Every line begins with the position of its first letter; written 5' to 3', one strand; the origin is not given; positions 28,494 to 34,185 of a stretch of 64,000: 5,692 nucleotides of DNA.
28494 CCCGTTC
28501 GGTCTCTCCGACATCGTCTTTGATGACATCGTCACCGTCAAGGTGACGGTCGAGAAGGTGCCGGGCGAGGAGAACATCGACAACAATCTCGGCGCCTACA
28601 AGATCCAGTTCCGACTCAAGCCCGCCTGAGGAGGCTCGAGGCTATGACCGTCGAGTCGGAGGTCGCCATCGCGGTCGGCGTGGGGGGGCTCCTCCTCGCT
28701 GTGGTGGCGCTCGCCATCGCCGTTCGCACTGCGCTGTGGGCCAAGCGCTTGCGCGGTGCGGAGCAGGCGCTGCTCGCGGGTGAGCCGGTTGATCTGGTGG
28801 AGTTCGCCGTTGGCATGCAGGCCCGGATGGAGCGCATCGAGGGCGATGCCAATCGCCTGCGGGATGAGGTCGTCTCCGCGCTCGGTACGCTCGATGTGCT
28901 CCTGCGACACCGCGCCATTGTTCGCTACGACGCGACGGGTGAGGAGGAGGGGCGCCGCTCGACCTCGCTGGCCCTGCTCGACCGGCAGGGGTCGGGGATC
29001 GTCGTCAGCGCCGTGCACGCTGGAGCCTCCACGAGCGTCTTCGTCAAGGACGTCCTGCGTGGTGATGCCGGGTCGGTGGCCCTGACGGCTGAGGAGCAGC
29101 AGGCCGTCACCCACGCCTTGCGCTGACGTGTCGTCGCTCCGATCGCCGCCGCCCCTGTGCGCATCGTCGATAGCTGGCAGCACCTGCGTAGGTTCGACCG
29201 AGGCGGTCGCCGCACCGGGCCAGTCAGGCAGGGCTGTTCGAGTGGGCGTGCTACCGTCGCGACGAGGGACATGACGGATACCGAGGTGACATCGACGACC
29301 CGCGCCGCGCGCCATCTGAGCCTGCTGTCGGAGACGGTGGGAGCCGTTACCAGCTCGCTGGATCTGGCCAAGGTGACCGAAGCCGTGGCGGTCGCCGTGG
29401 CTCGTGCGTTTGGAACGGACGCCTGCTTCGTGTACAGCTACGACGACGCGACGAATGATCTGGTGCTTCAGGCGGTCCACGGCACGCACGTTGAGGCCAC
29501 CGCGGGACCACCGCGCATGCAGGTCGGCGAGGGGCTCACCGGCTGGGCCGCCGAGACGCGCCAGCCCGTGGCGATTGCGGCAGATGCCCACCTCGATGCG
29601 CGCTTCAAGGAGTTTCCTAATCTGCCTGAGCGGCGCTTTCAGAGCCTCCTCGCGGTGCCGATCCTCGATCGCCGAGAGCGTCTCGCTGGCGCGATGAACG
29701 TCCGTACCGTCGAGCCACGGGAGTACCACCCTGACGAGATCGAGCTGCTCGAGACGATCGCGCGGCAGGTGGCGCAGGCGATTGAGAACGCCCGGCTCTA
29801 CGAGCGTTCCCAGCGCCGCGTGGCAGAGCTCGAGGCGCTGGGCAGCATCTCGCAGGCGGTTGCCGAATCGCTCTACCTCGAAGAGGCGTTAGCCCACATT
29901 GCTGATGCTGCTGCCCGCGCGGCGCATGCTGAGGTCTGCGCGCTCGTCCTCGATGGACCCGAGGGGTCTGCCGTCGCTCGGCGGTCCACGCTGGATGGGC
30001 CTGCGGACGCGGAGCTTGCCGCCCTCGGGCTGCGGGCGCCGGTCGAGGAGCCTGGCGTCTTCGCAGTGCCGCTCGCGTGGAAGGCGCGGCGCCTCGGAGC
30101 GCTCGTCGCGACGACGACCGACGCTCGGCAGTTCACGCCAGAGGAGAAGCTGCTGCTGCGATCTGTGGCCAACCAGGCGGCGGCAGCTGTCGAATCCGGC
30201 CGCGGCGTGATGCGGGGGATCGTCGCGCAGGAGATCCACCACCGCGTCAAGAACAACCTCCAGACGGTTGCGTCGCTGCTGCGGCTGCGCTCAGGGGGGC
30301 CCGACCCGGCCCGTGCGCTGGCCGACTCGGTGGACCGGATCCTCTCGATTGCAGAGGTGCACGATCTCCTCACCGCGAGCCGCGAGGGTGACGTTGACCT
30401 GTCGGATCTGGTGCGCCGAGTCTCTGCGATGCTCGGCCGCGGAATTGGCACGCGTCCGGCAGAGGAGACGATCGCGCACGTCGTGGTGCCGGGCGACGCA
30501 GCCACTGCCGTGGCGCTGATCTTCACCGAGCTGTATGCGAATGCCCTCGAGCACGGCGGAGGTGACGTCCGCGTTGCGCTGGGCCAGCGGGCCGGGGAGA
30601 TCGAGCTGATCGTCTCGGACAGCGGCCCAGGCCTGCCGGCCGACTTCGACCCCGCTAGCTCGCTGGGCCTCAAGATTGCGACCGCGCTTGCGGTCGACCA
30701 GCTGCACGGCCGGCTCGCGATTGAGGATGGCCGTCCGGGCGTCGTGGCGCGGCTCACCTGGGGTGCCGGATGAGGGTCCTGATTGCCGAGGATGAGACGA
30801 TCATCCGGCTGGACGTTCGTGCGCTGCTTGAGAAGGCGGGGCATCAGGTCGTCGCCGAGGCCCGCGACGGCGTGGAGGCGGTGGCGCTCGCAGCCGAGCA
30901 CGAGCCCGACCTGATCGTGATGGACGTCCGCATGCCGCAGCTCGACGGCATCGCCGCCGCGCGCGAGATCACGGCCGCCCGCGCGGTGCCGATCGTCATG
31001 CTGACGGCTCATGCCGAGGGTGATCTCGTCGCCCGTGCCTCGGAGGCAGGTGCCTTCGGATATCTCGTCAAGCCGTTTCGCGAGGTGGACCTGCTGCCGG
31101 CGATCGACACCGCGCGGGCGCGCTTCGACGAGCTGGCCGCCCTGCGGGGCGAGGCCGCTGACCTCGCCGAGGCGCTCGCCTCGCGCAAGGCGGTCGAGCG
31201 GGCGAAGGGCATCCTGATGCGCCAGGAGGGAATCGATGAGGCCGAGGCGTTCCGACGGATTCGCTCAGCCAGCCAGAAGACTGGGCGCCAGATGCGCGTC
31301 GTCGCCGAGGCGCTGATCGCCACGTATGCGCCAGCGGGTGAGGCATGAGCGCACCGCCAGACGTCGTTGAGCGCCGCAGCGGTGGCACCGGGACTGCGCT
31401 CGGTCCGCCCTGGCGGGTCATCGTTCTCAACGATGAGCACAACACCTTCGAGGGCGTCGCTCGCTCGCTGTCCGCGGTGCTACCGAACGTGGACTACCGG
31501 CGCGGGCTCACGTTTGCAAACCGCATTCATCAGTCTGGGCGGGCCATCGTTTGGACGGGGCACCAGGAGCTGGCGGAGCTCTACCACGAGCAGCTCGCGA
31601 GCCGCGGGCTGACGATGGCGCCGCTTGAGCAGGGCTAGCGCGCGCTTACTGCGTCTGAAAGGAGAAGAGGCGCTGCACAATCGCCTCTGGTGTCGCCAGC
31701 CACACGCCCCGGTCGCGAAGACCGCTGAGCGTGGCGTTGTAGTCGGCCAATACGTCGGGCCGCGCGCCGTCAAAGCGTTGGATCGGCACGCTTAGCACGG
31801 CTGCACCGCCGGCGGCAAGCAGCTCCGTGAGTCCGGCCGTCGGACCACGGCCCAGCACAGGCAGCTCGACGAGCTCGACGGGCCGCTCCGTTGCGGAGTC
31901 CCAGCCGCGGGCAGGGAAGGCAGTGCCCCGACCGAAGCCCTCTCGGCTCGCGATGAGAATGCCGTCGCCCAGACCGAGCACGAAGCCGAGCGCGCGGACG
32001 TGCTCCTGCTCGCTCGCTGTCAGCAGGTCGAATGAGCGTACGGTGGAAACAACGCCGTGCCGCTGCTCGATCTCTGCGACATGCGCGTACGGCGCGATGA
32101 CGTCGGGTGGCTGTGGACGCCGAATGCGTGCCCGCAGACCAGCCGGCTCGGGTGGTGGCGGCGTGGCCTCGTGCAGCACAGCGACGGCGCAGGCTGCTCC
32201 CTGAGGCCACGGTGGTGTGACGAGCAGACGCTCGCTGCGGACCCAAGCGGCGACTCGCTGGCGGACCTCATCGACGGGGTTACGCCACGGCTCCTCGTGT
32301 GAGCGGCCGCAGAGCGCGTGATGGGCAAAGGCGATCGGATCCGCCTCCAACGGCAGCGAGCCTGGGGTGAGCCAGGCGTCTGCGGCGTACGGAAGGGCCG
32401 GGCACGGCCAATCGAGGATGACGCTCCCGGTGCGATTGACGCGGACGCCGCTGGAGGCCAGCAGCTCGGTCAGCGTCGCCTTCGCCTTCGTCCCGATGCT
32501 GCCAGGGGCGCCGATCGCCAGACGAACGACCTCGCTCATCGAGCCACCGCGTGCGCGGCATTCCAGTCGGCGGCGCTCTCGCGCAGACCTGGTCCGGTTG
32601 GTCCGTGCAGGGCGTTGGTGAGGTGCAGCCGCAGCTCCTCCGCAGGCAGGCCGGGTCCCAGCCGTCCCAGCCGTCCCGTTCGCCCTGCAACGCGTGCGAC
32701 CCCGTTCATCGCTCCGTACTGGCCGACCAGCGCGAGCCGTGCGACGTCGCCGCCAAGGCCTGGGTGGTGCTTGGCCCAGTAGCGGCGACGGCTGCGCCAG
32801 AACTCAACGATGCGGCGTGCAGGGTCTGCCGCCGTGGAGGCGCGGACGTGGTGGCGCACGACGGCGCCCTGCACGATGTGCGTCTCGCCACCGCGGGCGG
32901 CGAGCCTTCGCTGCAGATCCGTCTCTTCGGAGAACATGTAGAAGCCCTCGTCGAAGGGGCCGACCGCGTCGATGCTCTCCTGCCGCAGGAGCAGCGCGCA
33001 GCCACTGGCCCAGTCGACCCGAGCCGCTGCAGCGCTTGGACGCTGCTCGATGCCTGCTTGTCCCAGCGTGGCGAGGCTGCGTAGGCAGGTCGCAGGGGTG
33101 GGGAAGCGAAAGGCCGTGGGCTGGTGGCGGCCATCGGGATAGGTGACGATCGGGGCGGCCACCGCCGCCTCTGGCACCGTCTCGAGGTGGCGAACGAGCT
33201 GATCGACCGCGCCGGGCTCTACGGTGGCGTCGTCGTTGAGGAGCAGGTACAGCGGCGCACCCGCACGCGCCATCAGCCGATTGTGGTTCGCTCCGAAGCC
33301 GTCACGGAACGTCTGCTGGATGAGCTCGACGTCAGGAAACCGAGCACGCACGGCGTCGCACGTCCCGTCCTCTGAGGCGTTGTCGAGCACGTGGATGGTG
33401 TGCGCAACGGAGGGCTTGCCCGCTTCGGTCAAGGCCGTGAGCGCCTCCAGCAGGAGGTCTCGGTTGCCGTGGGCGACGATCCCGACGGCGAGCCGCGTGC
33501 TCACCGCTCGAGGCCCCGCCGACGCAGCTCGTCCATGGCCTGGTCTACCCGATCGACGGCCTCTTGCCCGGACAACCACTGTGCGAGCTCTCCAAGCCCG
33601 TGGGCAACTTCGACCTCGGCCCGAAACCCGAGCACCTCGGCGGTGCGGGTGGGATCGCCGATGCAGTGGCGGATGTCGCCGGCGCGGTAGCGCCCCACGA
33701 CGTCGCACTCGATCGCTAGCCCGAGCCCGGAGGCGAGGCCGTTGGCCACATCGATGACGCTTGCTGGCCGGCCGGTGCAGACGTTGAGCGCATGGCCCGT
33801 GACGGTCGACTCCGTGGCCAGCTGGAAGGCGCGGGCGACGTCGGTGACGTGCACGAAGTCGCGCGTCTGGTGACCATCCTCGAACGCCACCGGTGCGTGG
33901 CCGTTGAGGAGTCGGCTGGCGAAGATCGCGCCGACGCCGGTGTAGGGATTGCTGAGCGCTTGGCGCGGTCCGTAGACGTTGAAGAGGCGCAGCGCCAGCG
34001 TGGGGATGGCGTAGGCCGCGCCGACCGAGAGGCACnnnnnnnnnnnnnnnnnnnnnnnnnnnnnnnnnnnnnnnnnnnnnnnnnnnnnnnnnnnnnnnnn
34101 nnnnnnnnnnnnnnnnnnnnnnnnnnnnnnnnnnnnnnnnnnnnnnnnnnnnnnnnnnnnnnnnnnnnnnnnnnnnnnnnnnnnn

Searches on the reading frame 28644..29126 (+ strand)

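Call 70: search_protein_families(library=pfam, proteins=[window:28644-29126:+], max_evalue=0.0001)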
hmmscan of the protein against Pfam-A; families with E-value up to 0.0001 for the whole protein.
window:28644-29126:+ (160 aa): 1 family
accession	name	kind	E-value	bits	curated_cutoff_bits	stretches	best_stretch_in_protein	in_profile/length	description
PF14584.11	DUF4446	-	1.9e-19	70.6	27.4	1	14-158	5-149/150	Protein of unknown function (DUF4446)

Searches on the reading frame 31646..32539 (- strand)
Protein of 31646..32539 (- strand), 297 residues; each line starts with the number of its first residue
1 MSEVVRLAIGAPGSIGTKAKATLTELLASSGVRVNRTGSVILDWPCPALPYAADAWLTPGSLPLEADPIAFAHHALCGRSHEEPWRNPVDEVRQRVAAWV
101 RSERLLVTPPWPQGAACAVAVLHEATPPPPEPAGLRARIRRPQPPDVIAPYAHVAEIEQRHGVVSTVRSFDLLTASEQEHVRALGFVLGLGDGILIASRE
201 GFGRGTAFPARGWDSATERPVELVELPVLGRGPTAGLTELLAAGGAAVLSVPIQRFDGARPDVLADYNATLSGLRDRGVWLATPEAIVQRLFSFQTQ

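Call 3: search_protein_families(library=pfam, proteins=[window:31646-32539:-], max_evalue=0.01)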
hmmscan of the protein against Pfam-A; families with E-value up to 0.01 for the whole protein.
window:31646-32539:- (297 aa): 0 families

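Call 4: search_protein_families(library=ncbifam, proteins=[window:31646-32539:-], max_evalue=0.01)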
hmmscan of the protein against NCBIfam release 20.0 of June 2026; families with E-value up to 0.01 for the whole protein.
window:31646-32539:- (297 aa): 0 families

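Call 33: search_protein_families(library=ncbifam, proteins=[window:31646-32539:-], max_evalue=0.001)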
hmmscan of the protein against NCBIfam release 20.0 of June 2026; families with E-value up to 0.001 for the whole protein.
window:31646-32539:- (297 aa): 0 families

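Call 84: search_solved_structures(query=A3, max_evalue=5, show_alignments=1)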
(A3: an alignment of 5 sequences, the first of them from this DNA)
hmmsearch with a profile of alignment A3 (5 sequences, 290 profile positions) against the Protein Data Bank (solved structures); distinct sequences matched with E-value up to 5: 0.

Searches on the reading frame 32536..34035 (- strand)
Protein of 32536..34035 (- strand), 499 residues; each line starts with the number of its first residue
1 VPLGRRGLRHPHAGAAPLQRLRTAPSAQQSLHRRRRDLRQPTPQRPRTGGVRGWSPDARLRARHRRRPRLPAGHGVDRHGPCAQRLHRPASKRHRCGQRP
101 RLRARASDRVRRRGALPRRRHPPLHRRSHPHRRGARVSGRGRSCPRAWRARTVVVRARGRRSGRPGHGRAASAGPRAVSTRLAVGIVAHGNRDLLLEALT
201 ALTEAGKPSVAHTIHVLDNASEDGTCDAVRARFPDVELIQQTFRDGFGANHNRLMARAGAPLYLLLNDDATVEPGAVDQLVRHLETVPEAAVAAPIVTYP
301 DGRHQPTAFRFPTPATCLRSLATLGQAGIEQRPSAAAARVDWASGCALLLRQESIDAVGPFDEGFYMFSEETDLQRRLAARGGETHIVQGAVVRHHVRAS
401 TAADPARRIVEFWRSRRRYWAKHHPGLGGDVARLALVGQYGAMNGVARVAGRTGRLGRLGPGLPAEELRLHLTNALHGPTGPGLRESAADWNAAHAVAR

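Call 3: search_protein_families(library=pfam, proteins=[window:32536-34035:-], max_evalue=0.01)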
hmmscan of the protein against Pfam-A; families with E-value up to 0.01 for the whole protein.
window:32536-34035:- (499 aa): 4 families
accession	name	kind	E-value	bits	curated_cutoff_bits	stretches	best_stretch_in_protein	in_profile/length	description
PF13641.12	Glyco_tranf_2_3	-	8.5e-12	46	27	1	182-400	3-216/230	Glycosyltransferase like family 2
PF00535.33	Glycos_transf_2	-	1.1e-11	45.4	23.3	1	184-305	2-124/168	Glycosyl transferase family 2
PF13632.12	Glyco_trans_2_3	-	7.8e-06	26.3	27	1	264-419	3-139/198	Glycosyl transferase family group 2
PF13506.12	Glyco_transf_21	-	0.00083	19.3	21.7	1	251-410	22-170/174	Glycosyl transferase family 21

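Call 4: search_protein_families(library=ncbifam, proteins=[window:32536-34035:-], max_evalue=0.01)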
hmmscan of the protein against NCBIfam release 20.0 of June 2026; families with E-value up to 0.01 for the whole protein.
window:32536-34035:- (499 aa): 3 families
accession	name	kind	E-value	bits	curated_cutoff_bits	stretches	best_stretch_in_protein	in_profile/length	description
NF041875.1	EPS_EpsD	equivalog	1.1e-09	38.2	370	1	191-397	9-208/325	exopolysaccharide biosynthesis glycosyltransferase EpsD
TIGR04195.1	S_glycosyl_SunS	equivalog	0.00093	18.1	350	1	212-270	84-143/421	SunS family peptide S-glycosyltransferase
TIGR01556.1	rhamnosyltran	subfamily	0.0021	17.3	200.55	1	197-400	8-205/281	rhamnosyltransferase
